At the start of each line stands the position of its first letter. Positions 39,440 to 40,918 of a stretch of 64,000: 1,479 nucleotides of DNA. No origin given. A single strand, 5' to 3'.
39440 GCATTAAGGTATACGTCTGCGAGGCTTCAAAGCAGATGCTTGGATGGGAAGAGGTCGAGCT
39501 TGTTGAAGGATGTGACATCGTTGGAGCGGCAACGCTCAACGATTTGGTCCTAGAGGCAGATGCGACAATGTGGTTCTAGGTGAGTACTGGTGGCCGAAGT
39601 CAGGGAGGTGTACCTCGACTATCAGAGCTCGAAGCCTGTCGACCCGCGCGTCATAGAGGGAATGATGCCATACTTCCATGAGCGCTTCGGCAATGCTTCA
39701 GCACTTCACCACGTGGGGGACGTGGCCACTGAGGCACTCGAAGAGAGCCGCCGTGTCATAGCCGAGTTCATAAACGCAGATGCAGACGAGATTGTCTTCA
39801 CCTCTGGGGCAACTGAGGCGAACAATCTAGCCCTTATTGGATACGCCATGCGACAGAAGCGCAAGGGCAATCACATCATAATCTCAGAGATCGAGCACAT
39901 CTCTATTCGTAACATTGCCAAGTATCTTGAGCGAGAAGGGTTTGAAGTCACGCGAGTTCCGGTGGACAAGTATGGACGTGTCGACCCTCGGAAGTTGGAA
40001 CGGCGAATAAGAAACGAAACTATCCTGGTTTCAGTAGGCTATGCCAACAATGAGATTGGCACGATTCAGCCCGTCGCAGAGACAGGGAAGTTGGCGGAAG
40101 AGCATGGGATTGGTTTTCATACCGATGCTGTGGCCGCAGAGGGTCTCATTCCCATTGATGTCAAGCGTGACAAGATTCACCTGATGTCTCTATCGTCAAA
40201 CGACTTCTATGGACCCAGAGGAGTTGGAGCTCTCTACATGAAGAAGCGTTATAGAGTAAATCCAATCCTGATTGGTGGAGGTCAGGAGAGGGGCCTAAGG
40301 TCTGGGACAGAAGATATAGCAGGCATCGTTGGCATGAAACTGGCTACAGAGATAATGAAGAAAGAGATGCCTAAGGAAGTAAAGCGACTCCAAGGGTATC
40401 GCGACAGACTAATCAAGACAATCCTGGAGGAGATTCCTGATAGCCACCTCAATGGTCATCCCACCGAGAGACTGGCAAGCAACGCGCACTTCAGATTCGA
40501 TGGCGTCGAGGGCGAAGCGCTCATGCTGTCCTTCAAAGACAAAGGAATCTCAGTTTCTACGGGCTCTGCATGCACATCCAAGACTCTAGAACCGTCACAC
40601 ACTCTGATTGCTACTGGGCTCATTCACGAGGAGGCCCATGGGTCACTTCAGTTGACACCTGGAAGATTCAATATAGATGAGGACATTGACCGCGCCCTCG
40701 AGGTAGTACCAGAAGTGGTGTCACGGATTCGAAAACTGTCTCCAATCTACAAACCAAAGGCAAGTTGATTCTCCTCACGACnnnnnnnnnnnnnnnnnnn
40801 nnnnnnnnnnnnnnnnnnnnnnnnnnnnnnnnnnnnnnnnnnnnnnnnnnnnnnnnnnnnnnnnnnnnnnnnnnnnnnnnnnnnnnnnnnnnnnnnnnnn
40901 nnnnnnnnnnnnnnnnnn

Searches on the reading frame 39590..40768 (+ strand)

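Call 7: search_protein_families(library=pfam, proteins=[window:39590-40768:+])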
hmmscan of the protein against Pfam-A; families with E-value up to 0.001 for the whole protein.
window:39590-40768:+ (392 aa): 3 families
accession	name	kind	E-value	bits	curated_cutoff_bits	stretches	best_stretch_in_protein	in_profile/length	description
PF00266.25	Aminotran_5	-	1.1e-71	242.2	21.5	1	7-351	1-353/371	Aminotransferase class-V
PF01212.27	Beta_elim_lyase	-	1.3e-08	35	27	1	63-180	45-169/288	Beta-eliminating lyase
PF01041.23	DegT_DnrJ_EryC1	-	0.00054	19.7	19.8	1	55-185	31-151/360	DegT/DnrJ/EryC1/StrS aminotransferase family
